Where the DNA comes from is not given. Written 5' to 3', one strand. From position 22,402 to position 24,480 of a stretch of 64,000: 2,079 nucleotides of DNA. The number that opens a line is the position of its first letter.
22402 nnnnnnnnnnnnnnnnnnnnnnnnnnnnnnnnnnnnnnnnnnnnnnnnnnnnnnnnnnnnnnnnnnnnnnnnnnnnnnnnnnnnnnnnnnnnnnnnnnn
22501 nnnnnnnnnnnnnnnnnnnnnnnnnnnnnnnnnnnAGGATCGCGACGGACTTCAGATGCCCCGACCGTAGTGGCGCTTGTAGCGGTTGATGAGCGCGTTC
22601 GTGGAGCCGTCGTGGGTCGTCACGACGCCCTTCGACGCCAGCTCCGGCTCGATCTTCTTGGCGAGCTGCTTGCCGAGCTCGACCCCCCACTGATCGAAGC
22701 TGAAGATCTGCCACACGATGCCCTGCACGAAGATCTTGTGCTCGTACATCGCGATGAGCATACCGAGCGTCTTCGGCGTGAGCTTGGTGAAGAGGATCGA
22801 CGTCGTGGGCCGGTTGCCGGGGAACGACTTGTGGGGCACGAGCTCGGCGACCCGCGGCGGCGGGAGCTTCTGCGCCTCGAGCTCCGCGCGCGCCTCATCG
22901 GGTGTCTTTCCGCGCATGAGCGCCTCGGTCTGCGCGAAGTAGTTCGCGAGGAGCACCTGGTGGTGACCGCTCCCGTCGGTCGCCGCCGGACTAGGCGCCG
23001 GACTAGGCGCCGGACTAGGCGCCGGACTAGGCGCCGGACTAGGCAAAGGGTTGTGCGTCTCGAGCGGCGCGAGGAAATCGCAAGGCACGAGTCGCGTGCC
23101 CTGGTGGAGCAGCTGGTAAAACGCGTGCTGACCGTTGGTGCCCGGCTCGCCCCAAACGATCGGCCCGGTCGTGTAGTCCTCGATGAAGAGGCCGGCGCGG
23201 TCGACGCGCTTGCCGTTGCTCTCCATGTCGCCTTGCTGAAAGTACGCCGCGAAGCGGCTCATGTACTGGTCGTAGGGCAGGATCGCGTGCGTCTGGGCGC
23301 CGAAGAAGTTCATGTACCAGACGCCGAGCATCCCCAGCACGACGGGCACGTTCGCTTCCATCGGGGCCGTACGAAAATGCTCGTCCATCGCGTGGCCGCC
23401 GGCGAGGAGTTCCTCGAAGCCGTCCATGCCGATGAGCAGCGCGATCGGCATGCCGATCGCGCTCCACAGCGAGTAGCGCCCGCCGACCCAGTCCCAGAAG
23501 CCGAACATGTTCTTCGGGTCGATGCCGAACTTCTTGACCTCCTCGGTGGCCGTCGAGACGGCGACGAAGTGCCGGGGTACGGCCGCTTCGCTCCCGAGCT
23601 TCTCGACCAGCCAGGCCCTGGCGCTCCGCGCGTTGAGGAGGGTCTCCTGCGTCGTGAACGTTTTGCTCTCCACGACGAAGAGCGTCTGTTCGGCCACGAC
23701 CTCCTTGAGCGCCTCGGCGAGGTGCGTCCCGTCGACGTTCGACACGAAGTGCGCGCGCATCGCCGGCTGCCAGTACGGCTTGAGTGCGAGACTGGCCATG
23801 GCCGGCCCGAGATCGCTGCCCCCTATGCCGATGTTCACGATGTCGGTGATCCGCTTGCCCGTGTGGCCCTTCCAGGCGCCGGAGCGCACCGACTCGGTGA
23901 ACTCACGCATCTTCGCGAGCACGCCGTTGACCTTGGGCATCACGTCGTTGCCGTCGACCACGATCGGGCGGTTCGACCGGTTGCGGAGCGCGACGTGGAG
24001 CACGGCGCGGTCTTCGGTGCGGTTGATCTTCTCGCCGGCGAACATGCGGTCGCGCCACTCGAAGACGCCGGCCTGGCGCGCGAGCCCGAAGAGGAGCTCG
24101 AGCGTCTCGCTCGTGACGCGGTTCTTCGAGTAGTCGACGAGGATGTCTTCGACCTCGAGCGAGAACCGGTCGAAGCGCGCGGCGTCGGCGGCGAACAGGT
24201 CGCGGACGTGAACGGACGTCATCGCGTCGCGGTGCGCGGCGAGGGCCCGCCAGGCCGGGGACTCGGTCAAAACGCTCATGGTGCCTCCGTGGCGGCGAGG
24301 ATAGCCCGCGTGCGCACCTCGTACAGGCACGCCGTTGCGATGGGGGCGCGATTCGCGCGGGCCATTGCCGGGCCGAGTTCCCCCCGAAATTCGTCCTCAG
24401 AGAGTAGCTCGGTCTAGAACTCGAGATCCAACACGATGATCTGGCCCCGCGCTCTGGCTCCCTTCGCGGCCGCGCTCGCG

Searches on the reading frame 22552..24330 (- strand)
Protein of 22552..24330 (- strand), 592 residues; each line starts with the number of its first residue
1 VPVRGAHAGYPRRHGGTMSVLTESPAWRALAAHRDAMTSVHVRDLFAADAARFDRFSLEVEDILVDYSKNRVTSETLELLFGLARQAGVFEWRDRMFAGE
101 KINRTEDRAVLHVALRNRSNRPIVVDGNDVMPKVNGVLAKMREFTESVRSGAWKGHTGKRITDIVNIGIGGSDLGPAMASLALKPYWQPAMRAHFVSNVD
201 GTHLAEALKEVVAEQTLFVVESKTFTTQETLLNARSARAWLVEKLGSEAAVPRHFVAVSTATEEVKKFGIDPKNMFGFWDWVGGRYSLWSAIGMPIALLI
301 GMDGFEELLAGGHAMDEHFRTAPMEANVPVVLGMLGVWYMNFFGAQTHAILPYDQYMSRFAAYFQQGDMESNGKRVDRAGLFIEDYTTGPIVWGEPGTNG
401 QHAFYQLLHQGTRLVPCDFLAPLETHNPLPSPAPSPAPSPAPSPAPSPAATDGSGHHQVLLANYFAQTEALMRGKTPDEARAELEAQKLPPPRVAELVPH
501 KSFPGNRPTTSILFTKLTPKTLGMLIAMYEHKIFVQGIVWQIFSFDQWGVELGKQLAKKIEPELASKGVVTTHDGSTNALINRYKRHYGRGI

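Call 13: search_protein_families(library=pfam, proteins=[window:22552-24330:-], max_evalue=0.01)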
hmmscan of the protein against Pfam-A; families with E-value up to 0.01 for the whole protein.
window:22552-24330:- (592 aa): 1 family
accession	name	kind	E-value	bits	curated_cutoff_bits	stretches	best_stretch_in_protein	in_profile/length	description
PF00342.24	PGI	-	2.5e-233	775.5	22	1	66-581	1-486/486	Phosphoglucose isomerase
